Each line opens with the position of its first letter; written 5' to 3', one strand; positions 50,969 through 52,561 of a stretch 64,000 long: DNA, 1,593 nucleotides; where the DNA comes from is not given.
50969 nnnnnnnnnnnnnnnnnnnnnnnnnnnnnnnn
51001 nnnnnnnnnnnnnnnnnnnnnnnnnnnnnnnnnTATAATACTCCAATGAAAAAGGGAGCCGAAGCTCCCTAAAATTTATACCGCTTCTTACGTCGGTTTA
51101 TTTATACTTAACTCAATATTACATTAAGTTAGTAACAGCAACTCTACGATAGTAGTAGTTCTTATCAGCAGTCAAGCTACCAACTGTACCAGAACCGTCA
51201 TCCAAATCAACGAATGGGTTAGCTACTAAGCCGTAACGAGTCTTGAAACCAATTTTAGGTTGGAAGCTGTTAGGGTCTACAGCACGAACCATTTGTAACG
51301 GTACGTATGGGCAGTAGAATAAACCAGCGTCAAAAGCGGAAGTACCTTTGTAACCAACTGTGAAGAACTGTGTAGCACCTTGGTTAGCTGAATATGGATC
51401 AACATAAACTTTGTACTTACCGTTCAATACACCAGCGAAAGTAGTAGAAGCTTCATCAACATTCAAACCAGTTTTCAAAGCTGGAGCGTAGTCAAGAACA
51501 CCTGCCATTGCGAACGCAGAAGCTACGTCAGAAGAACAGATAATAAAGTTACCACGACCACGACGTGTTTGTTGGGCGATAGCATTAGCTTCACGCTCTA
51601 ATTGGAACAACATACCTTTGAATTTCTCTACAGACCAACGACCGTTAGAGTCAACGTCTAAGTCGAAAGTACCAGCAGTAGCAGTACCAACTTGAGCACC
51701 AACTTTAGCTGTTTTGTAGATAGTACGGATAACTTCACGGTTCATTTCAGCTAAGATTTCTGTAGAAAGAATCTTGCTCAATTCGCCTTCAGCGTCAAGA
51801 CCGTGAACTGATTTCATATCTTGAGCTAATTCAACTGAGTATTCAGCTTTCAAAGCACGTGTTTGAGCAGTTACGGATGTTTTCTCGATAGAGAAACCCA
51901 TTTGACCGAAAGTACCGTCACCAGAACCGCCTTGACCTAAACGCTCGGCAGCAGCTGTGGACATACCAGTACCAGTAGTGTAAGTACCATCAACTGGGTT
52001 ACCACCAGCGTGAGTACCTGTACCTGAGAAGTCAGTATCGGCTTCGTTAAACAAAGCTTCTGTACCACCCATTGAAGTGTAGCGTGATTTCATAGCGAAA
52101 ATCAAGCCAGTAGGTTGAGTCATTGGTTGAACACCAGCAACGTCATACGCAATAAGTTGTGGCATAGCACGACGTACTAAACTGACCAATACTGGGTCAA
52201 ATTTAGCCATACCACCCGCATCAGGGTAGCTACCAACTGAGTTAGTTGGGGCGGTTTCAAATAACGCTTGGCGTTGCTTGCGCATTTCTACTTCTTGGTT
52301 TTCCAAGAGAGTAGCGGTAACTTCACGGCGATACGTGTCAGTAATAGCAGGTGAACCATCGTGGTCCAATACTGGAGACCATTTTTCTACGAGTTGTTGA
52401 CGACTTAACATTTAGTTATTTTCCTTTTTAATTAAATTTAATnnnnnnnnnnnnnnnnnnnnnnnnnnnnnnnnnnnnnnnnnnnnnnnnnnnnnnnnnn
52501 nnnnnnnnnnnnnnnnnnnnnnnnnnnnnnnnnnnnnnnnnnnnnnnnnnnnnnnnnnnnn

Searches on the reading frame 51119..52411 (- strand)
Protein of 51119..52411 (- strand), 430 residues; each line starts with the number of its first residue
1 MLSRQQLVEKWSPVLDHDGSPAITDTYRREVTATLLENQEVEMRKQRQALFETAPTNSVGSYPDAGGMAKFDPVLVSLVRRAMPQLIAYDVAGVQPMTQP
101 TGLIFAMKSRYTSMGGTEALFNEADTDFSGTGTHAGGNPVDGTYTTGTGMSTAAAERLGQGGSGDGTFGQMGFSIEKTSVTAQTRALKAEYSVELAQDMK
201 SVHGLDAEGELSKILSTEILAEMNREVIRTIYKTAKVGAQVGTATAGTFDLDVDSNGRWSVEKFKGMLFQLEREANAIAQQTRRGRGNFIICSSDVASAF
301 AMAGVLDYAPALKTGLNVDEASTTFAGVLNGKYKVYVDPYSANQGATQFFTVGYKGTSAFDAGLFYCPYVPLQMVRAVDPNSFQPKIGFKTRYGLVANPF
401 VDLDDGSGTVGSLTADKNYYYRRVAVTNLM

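Call 26: search_dna_similar(query=window:51119-52411:-, collection=phages, mode=protein, max_rows=15)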
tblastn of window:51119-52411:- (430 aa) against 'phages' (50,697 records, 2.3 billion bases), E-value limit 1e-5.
Records with a match: 2592; places in all: 4086; records where one place covers at least 80% of the query: 2473.
Best place of each record, by identity: 60-80% 72; <60% 2520.
By first word of the organism name: Escherichia 671; Synechococcus 389; Klebsiella 333; Salmonella 203; Vibrio 136; Shigella 89; Aeromonas 86; Acinetobacter 71; Cyanophage 61; Enterobacter 58; and 61 more.
By host as written in the record: - 464; Escherichia coli 282; Klebsiella pneumoniae 115; Synechococcus 107; Escherichia coli O157:H7 39; Synechococcus sp. 38; Salmonella enterica 29; Synechococcus sp. WH7803 28; and 575 more.
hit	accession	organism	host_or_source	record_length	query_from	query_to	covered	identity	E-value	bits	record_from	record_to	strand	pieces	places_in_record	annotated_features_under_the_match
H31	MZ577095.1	Methylophilales phage Melnitz-1 EXVC043M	Methylophilales_sp._H5P1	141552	1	430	100%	67.0%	0e+0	578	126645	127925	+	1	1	hypothetical protein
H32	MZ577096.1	Methylophilales phage Melnitz-2 EXVC040M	Methylophilales_sp._H5P1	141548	1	430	100%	67.0%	0e+0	578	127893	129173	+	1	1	major capsid protein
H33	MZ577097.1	Methylophilales phage Melnitz EXVC044M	Methylophilales_sp._H5P1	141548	1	430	100%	67.0%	0e+0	578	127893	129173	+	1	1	major capsid protein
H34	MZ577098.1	Methylophilales phage Melnitz-3 EXVC039M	Methylophilales_sp._H5P1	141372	1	430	100%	67.0%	0e+0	578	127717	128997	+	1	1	major capsid protein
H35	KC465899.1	Pelagibacter phage HTVC008M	Candidatus Pelagibacter ubique HTCC1062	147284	1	430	100%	62.2%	3e-174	546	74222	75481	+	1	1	major capsid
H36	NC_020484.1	Pelagibacter phage HTVC008M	Candidatus Pelagibacter ubique HTCC1062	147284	1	430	100%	62.2%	3e-174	546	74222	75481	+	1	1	major head protein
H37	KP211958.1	Cyanophage P-TIM40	Prochlorococcus sp. NATL2A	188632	1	430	100%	60.3%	3e-168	528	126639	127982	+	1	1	precursor of major head subunit (major capsid)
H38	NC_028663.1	Cyanophage P-TIM40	Prochlorococcus sp. NATL2A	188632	1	430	100%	60.3%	3e-168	528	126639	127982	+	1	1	major head protein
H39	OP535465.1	Synechococcus phage S-CREM1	Synechococcus sp. CB0101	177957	1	430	100%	60.3%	3e-166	523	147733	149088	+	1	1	major capsid protein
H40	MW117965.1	Synechococcus phage S-H38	Synechococcus sp. MW02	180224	1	430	100%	60.2%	5e-166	522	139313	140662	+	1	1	major capsid protein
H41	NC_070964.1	Synechococcus phage S-H38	Synechococcus sp. MW02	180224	1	430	100%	60.2%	5e-166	522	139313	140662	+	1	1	major head protein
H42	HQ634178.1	Synechococcus phage S-CAM8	Synechococcus sp. WH7803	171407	2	430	100%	60.3%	1e-165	521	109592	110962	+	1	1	major capsid protein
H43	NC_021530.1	Synechococcus phage S-CAM8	Synechococcus sp. WH7803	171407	2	430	100%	60.3%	1e-165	521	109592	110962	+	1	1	major head protein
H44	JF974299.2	Synechococcus phage S-CAM8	Synechococcus sp. WH7803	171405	2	430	100%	60.3%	1e-165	521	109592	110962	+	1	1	major capsid protein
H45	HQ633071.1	Synechococcus phage S-SKS1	Synechococcus sp. WH7803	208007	5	430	99%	60.7%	2e-172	540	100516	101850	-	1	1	major capsid protein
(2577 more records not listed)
